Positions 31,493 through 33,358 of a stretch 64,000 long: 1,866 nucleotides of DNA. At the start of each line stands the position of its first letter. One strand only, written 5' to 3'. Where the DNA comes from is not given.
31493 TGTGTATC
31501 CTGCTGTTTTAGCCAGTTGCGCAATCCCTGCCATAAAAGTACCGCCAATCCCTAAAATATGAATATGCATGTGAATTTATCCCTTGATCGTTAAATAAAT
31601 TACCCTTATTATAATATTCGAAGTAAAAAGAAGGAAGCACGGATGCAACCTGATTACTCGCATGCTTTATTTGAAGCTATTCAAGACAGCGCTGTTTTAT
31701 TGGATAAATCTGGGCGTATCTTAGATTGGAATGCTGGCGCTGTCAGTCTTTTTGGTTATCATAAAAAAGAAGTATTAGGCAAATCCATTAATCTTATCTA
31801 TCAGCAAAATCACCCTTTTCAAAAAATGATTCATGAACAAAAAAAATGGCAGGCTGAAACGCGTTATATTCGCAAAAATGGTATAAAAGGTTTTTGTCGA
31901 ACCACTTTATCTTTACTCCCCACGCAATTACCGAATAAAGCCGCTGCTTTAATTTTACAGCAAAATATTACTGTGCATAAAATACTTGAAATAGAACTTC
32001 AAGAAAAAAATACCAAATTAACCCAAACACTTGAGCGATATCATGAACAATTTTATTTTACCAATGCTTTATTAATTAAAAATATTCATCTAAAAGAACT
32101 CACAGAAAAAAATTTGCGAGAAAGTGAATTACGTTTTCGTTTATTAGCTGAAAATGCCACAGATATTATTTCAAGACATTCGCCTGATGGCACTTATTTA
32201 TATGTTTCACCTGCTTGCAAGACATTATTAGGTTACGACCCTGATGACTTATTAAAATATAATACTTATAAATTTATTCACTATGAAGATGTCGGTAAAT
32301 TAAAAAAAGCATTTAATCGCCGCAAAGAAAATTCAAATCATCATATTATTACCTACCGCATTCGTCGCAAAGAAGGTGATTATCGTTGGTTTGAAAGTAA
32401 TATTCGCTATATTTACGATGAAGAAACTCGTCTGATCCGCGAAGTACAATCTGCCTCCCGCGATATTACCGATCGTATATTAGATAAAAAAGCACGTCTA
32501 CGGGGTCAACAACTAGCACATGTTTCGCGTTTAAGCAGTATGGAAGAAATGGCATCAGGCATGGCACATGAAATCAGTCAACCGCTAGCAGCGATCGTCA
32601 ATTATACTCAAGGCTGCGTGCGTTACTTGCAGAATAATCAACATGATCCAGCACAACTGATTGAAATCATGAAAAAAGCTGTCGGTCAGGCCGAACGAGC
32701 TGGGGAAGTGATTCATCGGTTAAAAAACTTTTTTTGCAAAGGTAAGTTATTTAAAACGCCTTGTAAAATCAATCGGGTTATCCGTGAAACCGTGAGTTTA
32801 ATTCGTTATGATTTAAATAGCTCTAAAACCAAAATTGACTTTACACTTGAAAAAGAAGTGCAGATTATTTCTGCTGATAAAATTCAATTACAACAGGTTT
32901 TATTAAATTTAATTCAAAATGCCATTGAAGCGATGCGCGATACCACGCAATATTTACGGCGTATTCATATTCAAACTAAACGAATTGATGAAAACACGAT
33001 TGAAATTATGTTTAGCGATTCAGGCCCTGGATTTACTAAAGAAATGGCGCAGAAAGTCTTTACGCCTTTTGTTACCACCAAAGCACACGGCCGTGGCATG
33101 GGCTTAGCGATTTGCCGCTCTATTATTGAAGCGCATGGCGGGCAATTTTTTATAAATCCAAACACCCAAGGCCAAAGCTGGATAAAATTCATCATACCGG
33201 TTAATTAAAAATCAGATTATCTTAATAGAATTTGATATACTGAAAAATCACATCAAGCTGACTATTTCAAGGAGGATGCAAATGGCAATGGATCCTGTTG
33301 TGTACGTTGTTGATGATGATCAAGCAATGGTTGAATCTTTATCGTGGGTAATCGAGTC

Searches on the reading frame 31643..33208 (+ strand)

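Call 55: search_protein_families(library=ncbifam, proteins=[window:31643-33208:+], max_evalue=0.001)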
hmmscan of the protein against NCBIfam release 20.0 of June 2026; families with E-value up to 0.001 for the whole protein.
window:31643-33208:+ (521 aa): 77 families (the best 25 are shown)
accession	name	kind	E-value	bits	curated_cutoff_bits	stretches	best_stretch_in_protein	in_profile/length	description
NF041777.1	sens_FixL_Rhizob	equivalog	3e-70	237.2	850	1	273-520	234-481/485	sensor protein FixL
NF008468.0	PRK11360.1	equivalog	3.2e-54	184.3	646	2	157-520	262-608/616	two-component system sensor histidine kinase AtoS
NF007688.0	PRK10364.1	equivalog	1.3e-39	136.3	479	1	289-520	229-451/460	two-component system sensor histidine kinase ZraS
NF040750.1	tetrathio_HK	equivalog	1.9e-39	135.6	750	1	282-507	320-541/555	tetrathionate respiration histidine kinase TtrS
NF052573.1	HisKinEspAMyxo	equivalog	5.4e-38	130.5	1400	2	152-505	242-596/755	serine histidine kinase EspA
NF052574.1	HisKinEspCMyxo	equivalog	7.2e-35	120.3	1200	1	175-506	298-623/785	serine histidine kinase EspC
NF010411.0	PRK13837.1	equivalog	5.4e-34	117.3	647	1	284-502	434-657/828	two-component system VirA-like sensor kinase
TIGR00229.1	sensory_box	domain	5.8e-33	113.7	22.9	2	159-279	1-120/126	PAS domain S-box protein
NF047794.1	HisKinPtgB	equivalog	3.7e-30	104.8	1000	1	272-505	413-640/656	two-component system sensor histidine kinase PgtB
NF047874.1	MASE3_PAS_HK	subfamily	1.8e-27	96.4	560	1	112-507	221-612/655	MASE3 domain-containing sensor histidine kinase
NF041880.1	EPS_EpsF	equivalog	4.4e-27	94.7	900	1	145-506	125-477/492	response regulator EpsF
NF047466.1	hybrid_RR_LvrB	exception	9.9e-26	90.8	500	1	263-517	111-371/377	hybrid histidine kinase/response regulator LvrB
TIGR02938.1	nifL_nitrog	equivalog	1.7e-25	89.5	242.45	1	281-511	255-485/494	nitrogen fixation negative regulator NifL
NF053781.1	cdiGMPphdstlr2612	equivalog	4.5e-25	87.5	1600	1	151-280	703-831/1268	Tlr1612 family c-di-GMP phosphodiesterase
NF053867.1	SprKinKinDBac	equivalog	3.6e-24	85.1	775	1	294-520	280-497/500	sporulation kinase KinD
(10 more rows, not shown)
